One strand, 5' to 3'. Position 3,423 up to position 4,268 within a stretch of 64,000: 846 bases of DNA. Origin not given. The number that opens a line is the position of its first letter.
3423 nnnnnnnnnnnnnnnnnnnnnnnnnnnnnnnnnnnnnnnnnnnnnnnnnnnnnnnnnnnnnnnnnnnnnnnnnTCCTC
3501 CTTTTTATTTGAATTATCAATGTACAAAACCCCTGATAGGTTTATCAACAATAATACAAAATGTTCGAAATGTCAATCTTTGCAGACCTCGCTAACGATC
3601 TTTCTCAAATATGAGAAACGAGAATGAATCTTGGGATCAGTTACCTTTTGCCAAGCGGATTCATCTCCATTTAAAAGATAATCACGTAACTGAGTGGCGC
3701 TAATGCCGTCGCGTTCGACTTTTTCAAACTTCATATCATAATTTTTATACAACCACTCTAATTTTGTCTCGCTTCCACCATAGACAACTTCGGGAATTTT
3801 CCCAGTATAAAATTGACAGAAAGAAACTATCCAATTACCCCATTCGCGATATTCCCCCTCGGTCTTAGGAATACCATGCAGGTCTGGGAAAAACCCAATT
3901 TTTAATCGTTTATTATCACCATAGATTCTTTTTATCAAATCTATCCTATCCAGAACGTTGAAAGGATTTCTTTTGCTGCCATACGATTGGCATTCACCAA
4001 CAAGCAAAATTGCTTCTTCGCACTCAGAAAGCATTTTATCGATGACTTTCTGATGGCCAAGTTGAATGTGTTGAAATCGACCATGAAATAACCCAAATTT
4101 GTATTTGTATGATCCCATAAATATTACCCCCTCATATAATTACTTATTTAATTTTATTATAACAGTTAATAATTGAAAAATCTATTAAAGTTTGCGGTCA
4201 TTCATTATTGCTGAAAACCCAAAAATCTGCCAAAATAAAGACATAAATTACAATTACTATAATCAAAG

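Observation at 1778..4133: Foreign cassette: NadM/NadR-type nucleotidyltransferase plus two translationally coupled radical-SAM enzymes, not a pathway I can name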

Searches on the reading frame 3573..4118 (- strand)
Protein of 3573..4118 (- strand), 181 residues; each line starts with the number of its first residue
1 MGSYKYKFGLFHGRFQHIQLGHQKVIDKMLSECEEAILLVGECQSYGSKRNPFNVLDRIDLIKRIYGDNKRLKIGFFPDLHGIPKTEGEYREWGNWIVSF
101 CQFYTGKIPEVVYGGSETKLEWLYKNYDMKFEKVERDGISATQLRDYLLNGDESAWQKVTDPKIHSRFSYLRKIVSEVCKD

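Call 3: search_protein_families(library=pfam, proteins=[window:3573-4118:-], max_evalue=1)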
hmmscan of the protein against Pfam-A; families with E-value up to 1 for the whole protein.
window:3573-4118:- (181 aa): 1 family
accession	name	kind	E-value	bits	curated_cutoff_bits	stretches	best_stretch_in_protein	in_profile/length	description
PF01467.32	CTP_transf_like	-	2.4e-07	31.4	21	1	10-73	1-65/133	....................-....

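Call 4: search_protein_families(library=ncbifam, proteins=[window:3573-4118:-], max_evalue=1)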
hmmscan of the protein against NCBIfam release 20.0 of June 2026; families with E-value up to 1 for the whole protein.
window:3573-4118:- (181 aa): 15 families
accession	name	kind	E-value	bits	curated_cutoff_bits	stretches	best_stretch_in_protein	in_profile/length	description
NF003786.0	PRK05379.1-2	equivalog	3.6e-14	52.7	397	1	3-152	11-163/354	bifunctional nicotinamide-nucleotide adenylyltransferase/Nudix hydroxylase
TIGR01527.1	arch_NMN_Atrans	equivalog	9.5e-14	51.3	181.2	1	9-160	2-145/167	nicotinamide-nucleotide adenylyltransferase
NF002243.0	PRK01153.1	subfamily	3.6e-13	49.5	127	1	9-163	3-149/175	nicotinamide-nucleotide adenylyltransferase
NF003791.0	PRK05379.2-3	equivalog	7.2e-09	35.3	409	1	4-78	3-77/340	bifunctional nicotinamide-nucleotide adenylyltransferase/Nudix hydroxylase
NF003788.0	PRK05379.1-5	equivalog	9.5e-08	31.7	354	1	5-71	4-71/351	bifunctional nicotinamide-nucleotide adenylyltransferase/Nudix hydroxylase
TIGR01526.1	nadR_NMN_Atrans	equivalog_domain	2.8e-07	30.1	341.15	1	7-146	2-144/325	nicotinamide-nucleotide adenylyltransferase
NF010365.0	PRK13793.1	equivalog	1.6e-06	27.9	198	1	4-76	2-74/196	nicotinate-nicotinamide nucleotide adenylyltransferase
NF003787.0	PRK05379.1-4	equivalog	2e-05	23.7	449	1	10-149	13-153/346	bifunctional nicotinamide-nucleotide adenylyltransferase/Nudix hydroxylase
TIGR00125.1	cyt_tran_rel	domain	0.00014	21.9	27.7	1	9-64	2-58/65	adenylyltransferase/cytidyltransferase family protein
NF003789.0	PRK05379.2-1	equivalog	0.00044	19.3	355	1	10-69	11-70/312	bifunctional nicotinamide mononucleotide adenylyltransferase/ADP-ribose pyrophosphatase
NF003790.0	PRK05379.2-2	equivalog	0.002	17.2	403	1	5-65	18-78/354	bifunctional nicotinamide mononucleotide adenylyltransferase/ADP-ribose pyrophosphatase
NF003785.0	PRK05379.1-1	equivalog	0.0035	16.6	418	1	6-63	2-59/347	bifunctional nicotinamide-nucleotide adenylyltransferase/Nudix hydroxylase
TIGR01510.1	coaD_prev_kdtB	equivalog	0.018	15.1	103.3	1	9-77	2-67/155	pantetheine-phosphate adenylyltransferase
TIGR00482.1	TIGR00482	equivalog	0.044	13.8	112.45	1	10-74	1-67/194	nicotinate (nicotinamide) nucleotide adenylyltransferase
NF005988.0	PRK08099.1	equivalog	0.11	11.5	201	1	5-116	63-179/411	multifunctional transcriptional regulator/nicotinamide-nucleotide adenylyltransferase/ribosylnicotinamide kinase NadR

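Call 5: search_protein_families(library=padloc, proteins=[window:3573-4118:-], max_evalue=1)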
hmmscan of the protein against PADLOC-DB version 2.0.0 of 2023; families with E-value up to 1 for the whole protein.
window:3573-4118:- (181 aa): 0 families

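Call 6: search_protein_families(library=phrogs, proteins=[window:3573-4118:-], max_evalue=1)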
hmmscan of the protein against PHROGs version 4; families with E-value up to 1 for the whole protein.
window:3573-4118:- (181 aa): 3 families
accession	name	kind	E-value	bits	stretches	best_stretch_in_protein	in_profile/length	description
phrog_395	-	other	9.6e-16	59.5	1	4-166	9-183/373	cytidyltransferase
phrog_3041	-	other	7.9e-09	35.4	1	8-71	52-118/678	cytidyltransferase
phrog_3462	-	moron, auxiliary metabolic gene and host takeover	2.7e-08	34.4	1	7-150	3-152/346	nicotinamide-nucleotide adenylyltransferase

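Call 17: find_homologous_proteins(query=window:3573-4118:-)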
Query window:3573-4118:- (181 aa): 19 proteins with E <= 0.001 among 36 candidates.
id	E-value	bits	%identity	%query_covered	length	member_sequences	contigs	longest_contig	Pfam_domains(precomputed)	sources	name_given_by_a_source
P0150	6.3e-121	419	99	100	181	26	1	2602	PF01467.33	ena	-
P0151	2.9e-99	348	82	97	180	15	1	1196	PF01467.33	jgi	-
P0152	5.1e-97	341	81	97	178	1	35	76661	PF01467.33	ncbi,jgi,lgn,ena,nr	ncbi:MAG TPA: hypothetical protein PLD95_03680 [bacterium]|jgi:hypothetical protein|nr:hypothetical 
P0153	2.8e-95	335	79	97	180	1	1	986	PF01467.33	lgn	-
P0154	8.4e-94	330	76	98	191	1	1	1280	PF01467.33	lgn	-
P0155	5.1e-82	292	68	98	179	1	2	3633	PF01467.33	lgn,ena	-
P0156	2.3e-77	277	61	100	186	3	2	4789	PF01467.33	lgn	-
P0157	1.8e-62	228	57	95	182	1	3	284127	PF01467.33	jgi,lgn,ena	-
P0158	3.3e-61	224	55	96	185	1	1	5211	PF01467.33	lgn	-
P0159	1.1e-59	219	54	97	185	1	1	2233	PF01467.33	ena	-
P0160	4.4e-59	217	52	96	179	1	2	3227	PF01467.33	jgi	-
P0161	2.6e-58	215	51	97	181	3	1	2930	PF01467.33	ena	-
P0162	1.9e-57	212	50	96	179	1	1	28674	PF01467.33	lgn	-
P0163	1.1e-54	203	57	88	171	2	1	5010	PF08218.18,PF01467.33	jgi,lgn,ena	-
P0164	1.5e-54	202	48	97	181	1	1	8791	PF01467.33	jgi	-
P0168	4.5e-47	178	46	96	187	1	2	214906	PF01467.33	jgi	jgi:hypothetical protein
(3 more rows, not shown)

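Call 24: find_encoding_contigs(protein=P0152, flank=8000, max_places=4)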
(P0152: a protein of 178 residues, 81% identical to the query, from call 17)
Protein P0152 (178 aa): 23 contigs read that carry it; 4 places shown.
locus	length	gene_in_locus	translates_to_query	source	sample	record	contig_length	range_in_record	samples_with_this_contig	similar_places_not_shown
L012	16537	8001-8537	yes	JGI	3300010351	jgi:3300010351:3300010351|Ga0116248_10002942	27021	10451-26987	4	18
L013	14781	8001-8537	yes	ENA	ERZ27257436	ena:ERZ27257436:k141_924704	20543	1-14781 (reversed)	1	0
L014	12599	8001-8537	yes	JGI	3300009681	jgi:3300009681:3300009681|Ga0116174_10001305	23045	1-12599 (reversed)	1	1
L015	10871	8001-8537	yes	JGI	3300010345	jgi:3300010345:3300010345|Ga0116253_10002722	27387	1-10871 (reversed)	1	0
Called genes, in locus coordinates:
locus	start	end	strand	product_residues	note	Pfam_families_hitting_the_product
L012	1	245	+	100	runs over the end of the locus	-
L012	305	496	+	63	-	-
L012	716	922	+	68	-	-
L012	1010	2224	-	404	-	-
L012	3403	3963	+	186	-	PF01966:HD (weak)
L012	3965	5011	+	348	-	-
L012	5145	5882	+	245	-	PF00106:adh_short, PF08659:KR, PF13561:adh_short_C2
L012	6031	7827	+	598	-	PF13522:GATase_6, PF13537:GATase_7, PF01380:SIS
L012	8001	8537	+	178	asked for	PF01467:CTP_transf_like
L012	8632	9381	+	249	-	PF04055:Radical_SAM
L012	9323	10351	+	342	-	PF04055:Radical_SAM (weak)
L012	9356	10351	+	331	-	PF04055:Radical_SAM (weak)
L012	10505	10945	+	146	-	PF00293:NUDIX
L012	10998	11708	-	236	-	-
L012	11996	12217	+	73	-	-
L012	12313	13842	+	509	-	PF22694:CtpB_N-like, PF00595:PDZ, PF13180:PDZ_2, PF17820:PDZ_6, PF03572:Peptidase_S41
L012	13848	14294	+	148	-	PF04024:PspC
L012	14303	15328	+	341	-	-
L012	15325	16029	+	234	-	PF08713:DNA_alkylation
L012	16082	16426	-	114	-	-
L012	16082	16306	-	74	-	-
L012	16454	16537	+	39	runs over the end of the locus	?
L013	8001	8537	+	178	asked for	PF01467:CTP_transf_like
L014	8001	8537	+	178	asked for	PF01467:CTP_transf_like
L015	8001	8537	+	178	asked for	PF01467:CTP_transf_like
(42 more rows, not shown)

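Call 36: search_protein_families(library=pfam, proteins=[L012:10505-10945:+], max_evalue=0.01)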
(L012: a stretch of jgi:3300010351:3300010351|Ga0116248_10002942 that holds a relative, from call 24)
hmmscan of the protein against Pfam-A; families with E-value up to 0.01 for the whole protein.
L012:10505-10945:+ (146 aa): 1 family
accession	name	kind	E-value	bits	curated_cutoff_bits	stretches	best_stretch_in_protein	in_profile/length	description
PF00293.34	NUDIX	-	1.3e-16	61.3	21.1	1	9-137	4-133/134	NUDIX domain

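Call 41: search_solved_structures(query=A3, max_evalue=0.01)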
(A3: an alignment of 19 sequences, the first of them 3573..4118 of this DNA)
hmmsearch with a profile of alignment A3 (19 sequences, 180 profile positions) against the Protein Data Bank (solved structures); distinct sequences matched with E-value up to 0.01: 13.
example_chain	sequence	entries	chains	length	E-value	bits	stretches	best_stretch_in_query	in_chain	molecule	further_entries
1f9a_A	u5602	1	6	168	1.4e-10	44.3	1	8-165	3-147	HYPOTHETICAL PROTEIN MJ0541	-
1ej2_A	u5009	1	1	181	2.4e-08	37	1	8-66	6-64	NICOTINAMIDE MONONUCLEOTIDE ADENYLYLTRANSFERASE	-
4yp5_A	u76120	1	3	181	2.5e-08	37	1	8-66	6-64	Nicotinamide-nucleotide adenylyltransferase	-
1m8j_A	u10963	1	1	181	2.6e-08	37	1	8-66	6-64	Nicotinamide-nucleotide Adenylyltransferase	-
4yp7_A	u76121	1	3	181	5.5e-08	35.9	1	8-66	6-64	Nicotinamide-nucleotide adenylyltransferase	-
1m8g_A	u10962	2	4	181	1.1e-07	34.9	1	8-66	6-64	Nicotinamide-nucleotide Adenylyltransferase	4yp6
1hyb_A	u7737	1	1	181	2.4e-07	33.8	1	8-66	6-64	NICOTINAMIDE MONONUCLEOTIDE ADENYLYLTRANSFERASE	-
1m8k_A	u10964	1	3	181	2.5e-07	33.8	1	8-66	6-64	Nicotinamide-nucleotide Adenylyltransferase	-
1m8f_A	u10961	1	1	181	3.3e-07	33.4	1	8-66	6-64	nicotinamide-nucleotide adenylyltransferase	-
2qjo_A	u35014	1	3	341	3.4e-07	33.3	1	1-63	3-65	Bifunctional NMN adenylyltransferase/Nudix hydrolase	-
2qjt_B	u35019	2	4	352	1.6e-06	31.2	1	4-62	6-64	Nicotinamide-nucleotide adenylyltransferase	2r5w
6gye_A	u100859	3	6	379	6.9e-05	25.8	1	6-160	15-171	Nicotinamide-nucleotide adenylyltransferase NadR family / Ribosylnicotinamide kinase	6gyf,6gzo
9x6f_A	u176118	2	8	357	0.0011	21.8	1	5-151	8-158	Nicotinamide-nucleotide adenylyltransferase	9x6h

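Call 58: find_encoding_contigs(protein=P0168, flank=7000, max_places=2)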
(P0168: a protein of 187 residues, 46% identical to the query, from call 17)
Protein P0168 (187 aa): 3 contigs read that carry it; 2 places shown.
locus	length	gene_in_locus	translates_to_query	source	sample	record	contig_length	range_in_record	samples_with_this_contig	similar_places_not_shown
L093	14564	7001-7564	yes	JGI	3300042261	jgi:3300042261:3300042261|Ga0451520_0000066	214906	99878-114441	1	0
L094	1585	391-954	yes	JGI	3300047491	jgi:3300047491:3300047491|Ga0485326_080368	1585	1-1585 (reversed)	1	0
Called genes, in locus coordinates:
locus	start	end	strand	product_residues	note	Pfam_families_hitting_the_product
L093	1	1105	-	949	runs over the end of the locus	PF01326:PPDK_N, PF00391:PEP-utilizers, PF02896:PEP-utilizers_C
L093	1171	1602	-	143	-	PF00293:NUDIX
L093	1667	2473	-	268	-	PF04055:Radical_SAM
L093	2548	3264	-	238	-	PF00293:NUDIX, PF19368:WHD_AraR, PF21906:WHD_NrtR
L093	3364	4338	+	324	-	PF00485:PRK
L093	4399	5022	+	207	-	PF00702:Hydrolase, PF13419:HAD_2, PF13242:Hydrolase_like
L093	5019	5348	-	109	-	-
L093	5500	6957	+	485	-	PF08241:Methyltransf_11 (weak), PF08242:Methyltransf_12 (weak), PF13649:Methyltransf_25 (weak), PF13847:Methyltransf_31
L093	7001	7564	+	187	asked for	PF01467:CTP_transf_like (weak)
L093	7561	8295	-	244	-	-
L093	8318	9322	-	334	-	PF04055:Radical_SAM (faint)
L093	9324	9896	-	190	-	PF01467:CTP_transf_like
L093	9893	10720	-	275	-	-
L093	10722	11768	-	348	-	PF03747:ADP_ribosyl_GH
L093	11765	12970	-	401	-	PF06626:DUF1152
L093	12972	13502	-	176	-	-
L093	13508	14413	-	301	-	PF02445:NadA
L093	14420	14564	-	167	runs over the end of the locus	PF00293:NUDIX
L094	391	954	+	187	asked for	PF01467:CTP_transf_like (weak)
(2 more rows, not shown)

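Call 68: search_protein_families(library=ncbifam, proteins=[L093:12972-13502:-, L093:11765-12970:-, L093:10722-11768:-, L093:9893-10720:-, L093:9324-9896:-, L093:7561-8295:-, L093:5500-6957:+, L093:3364-4338:+, L093:1667-2473:-, L093:4399-5022:+], max_evalue=0.001)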
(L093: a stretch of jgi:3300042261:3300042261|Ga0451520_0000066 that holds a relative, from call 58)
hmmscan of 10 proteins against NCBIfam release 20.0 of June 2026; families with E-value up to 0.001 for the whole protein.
L093:12972-13502:- (176 aa): 2 families
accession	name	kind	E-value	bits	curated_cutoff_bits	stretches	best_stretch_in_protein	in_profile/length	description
TIGR00052.1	TIGR00052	subfamily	1.3e-09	37.9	79.55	1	28-161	39-180/188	nudix-type nucleoside diphosphatase, YffH/AdpP family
NF011585.0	PRK15009.1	equivalog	9.8e-06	25.4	234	1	34-165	47-182/191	GDP-mannose pyrophosphatase NudK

L093:11765-12970:- (401 aa): 0 families

L093:10722-11768:- (348 aa): 2 families
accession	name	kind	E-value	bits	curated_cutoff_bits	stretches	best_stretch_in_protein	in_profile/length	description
TIGR02662.1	dinitro_DRAG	equivalog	8.8e-19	67.8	337.05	2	289-328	223-263/287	ADP-ribosyl-[dinitrogen reductase] hydrolase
NF041672.1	ADPriboarghdlase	equivalog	1.2e-08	34.1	490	1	74-211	107-243/361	ADP-ribosylarginine hydrolase Tri1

L093:9893-10720:- (275 aa): 8 families
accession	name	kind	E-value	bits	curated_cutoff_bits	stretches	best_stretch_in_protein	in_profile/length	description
NF002984.0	PRK03708.1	equivalog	5.5e-11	42.4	326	1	70-194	59-180/277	NAD(+) kinase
NF002521.0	PRK01911.1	equivalog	7.9e-09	35.3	309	1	62-194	58-191/292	NAD kinase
NF010679.0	PRK14077.1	equivalog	7.3e-08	32.1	343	1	62-195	58-193/287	NAD(+) kinase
NF002255.0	PRK01185.1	subfamily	1.3e-07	31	304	1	69-193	53-172/271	NAD(+) kinase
NF010677.0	PRK14075.1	equivalog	4.6e-06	26.4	260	1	40-194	17-162/257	NAD(+) kinase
NF010678.0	PRK14076.1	equivalog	7.4e-06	25.1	493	1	62-193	343-476/570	bifunctional NADP phosphatase/NAD kinase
NF002892.0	PRK03372.1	equivalog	6e-05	22.5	299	1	54-193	55-196/312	NAD kinase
NF002306.0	PRK01231.1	equivalog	0.00011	21.5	316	1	50-193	52-193/299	NAD(+) kinase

L093:9324-9896:- (190 aa): 16 families
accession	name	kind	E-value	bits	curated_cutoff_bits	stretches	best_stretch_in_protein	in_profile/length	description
TIGR00482.1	TIGR00482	equivalog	2.7e-47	161.3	112.45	1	9-188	1-194/194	nicotinate (nicotinamide) nucleotide adenylyltransferase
NF005519.0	PRK07152.1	equivalog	1.3e-46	159.2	315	1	7-190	3-186/361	nicotinate-nucleotide adenylyltransferase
NF000841.0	PRK00071.1-4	equivalog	1.2e-44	152.4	197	1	3-188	5-192/194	nicotinate-nucleotide adenylyltransferase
NF000840.1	PRK00071.1-3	equivalog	2.1e-44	151.4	150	1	3-188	4-198/201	nicotinate-nucleotide adenylyltransferase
NF000839.0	PRK00071.1-1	equivalog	2.9e-37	128.7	187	2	6-139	7-143/219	nicotinate-nucleotide adenylyltransferase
NF000843.0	PRK00071.2-2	equivalog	7.2e-29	100.8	240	1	2-139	9-147/212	nicotinate-nucleotide adenylyltransferase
NF005410.0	PRK06973.1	equivalog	2e-23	83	214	1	4-140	21-163/243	nicotinate-nucleotide adenylyltransferase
NF000846.0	PRK00071.2-5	equivalog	7.6e-21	74.6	329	1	4-137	18-152/210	nicotinate-nucleotide adenylyltransferase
NF000845.0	PRK00071.2-4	equivalog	3e-19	69.2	210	1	3-138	6-142/197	nicotinate-nucleotide adenylyltransferase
NF000842.0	PRK00071.2-1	equivalog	1.3e-17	64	167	1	6-188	3-184/191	nicotinate-nucleotide adenylyltransferase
NF006479.0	PRK08887.1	equivalog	1.1e-13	51.4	164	1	6-126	3-126/174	nicotinate-nicotinamide nucleotide adenylyltransferase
TIGR01510.1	coaD_prev_kdtB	equivalog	1.2e-10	41.7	103.3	1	8-71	2-62/155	pantetheine-phosphate adenylyltransferase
TIGR00125.1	cyt_tran_rel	domain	3.6e-09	36.7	27.7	1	7-68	1-63/65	adenylyltransferase/cytidyltransferase family protein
TIGR01527.1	arch_NMN_Atrans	equivalog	1.2e-05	24.9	181.2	0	130-183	107-154/167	nicotinamide-nucleotide adenylyltransferase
NF002243.0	PRK01153.1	subfamily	1.3e-05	24.9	127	0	8-37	3-30/175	nicotinamide-nucleotide adenylyltransferase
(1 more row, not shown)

L093:7561-8295:- (244 aa): 1 family
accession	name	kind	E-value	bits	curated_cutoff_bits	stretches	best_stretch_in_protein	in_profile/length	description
TIGR03821.1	EFP_modif_epmB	equivalog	0.00027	20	369.3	0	10-97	99-182/321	EF-P beta-lysylation protein EpmB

L093:5500-6957:+ (485 aa): 6 families
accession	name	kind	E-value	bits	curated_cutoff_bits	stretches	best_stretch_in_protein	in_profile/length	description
NF005379.0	PRK06922.1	equivalog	5.8e-18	64.6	602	1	198-432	396-626/677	class I SAM-dependent methyltransferase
NF043040.1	corrin_prot_MT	hypoth_equivalog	1.8e-05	24.3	180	1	223-339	43-158/216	corrinoid protein-associated methyltransferase CpaM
TIGR00091.1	TIGR00091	equivalog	2.2e-05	23.9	112.65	1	225-254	20-49/194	tRNA (guanosine(46)-N7)-methyltransferase TrmB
TIGR01527.1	arch_NMN_Atrans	equivalog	4.3e-05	23.1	181.2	1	21-134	24-131/167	nicotinamide-nucleotide adenylyltransferase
TIGR02072.1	BioC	equivalog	8e-05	22.6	184.95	1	222-295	35-104/244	malonyl-ACP O-methyltransferase BioC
NF002243.0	PRK01153.1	subfamily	0.00077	19.1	127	0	21-128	25-126/175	nicotinamide-nucleotide adenylyltransferase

L093:3364-4338:+ (324 aa): 12 families
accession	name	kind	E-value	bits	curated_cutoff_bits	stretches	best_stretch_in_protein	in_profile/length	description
NF005655.0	PRK07429.1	subfamily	7e-96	321.2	236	1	19-323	7-322/326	phosphoribulokinase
NF004018.0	PRK05480.1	equivalog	1.5e-38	132.4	180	1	18-197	4-187/210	uridine kinase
TIGR00235.1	udk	equivalog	9e-35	120.2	220.3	1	19-196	5-186/207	uridine kinase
NF005807.0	PRK07667.1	equivalog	3.5e-12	46.2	221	1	17-168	15-169/193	kinase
NF011997.0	PRK15453.1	equivalog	6.8e-12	45.4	362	1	17-185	2-195/290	phosphoribulokinase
TIGR00554.2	panK_bact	equivalog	3.3e-07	29.9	235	1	17-158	79-238/310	type I pantothenate kinase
NF006746.0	PRK09270.1-5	subfamily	4.8e-07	28.9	250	1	19-174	20-184/210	nucleoside/nucleotide kinase family protein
NF006743.0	PRK09270.1-2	equivalog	1.9e-06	27.1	227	1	14-172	22-189/217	nucleoside/nucleotide kinase family protein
NF006085.0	PRK08233.1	equivalog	9.8e-06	25.5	198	1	21-189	6-154/184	hypothetical protein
TIGR00150.1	T6A_YjeE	equivalog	0.00037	20.4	60.1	1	8-47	9-49/135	tRNA (adenosine(37)-N6)-threonylcarbamoyltransferase complex ATPase subunit type 1 TsaE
TIGR02173.1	cyt_kin_arch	equivalog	0.00067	19.7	102.1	0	22-56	2-36/169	(d)CMP kinase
NF005115.0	PRK06547.1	equivalog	0.00067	19.1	173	0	18-47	13-42/172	hypothetical protein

L093:1667-2473:- (268 aa): 3 families
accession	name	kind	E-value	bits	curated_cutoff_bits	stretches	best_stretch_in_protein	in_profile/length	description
TIGR04470.1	rSAM_mob_pairB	equivalog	1.9e-08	34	410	1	2-198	2-187/285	radical SAM mobile pair protein B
NF033668.1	rSAM_PA0069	hypoth_equivalog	2.7e-08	33.2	360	1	20-200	59-241/348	PA0069 family radical SAM protein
NF038135.1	rSAM_Rv2578c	equivalog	1.9e-05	23.8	430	1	19-183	61-229/317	Rv2578c family radical SAM protein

L093:4399-5022:+ (207 aa): 25 families
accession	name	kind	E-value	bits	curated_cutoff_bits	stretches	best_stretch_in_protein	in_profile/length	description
TIGR02253.1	CTE7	subfamily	3.2e-22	79.4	169.75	1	1-194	1-198/221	TIGR02253 family HAD-type hydrolase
TIGR02252.1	DREG-2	subfamily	3.3e-16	59.6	155.2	1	83-188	99-202/203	HAD hydrolase, REG-2-like, family IA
TIGR02254.1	YjjG_YfnB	equivalog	1.5e-14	54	159.9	1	59-190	68-196/223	YjjG family noncanonical pyrimidine nucleotidase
TIGR01428.1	HAD_type_II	equivalog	2.7e-12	47.1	125.4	1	2-188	1-188/197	haloacid dehalogenase type II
TIGR02247.1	HAD-1A3-hyp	subfamily_domain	6.2e-12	45.7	125.4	1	63-201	70-206/211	epoxide hydrolase N-terminal domain-like phosphatase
NF009695.0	PRK13222.1-2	equivalog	5.2e-11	42.5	225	1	74-188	78-191/226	phosphoglycolate phosphatase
TIGR01549.1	HAD-SF-IA-v1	subfamily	1.1e-10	42.1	23.3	1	88-184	60-149/149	HAD-IA family hydrolase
NF006976.0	PRK09449.1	equivalog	1.5e-10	40.9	183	1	46-193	62-198/225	pyrimidine 5'-nucleotidase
NF009804.0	PRK13288.1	equivalog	6.2e-10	38.9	218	1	80-183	73-174/215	pyrophosphatase PpaX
NF053830.1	RUBPPhHalo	equivalog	3.2e-09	36.8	330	1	90-194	103-207/234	ribulose-1,5-bisphosphate 5-phosphatase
TIGR01662.1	HAD-SF-IIIA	subfamily_domain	4.1e-09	36.7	44.6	1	81-191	16-139/141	HAD-IIIA family hydrolase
TIGR01509.1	HAD-SF-IA-v3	subfamily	9.2e-09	35.6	29.4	1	79-188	54-152/154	HAD-IA family hydrolase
TIGR01449.2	PGP_bact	equivalog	1.9e-08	34.1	180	1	70-190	65-184/213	phosphoglycolate phosphatase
NF006991.0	PRK09456.1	equivalog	9.6e-08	31.9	295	1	86-194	80-188/199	glucose-1-phosphatase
TIGR01458.1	HAD-SF-IIA-hyp3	hypoth_equivalog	9.9e-08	31.6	175.95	1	146-191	179-224/257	TIGR01458 family HAD-type hydrolase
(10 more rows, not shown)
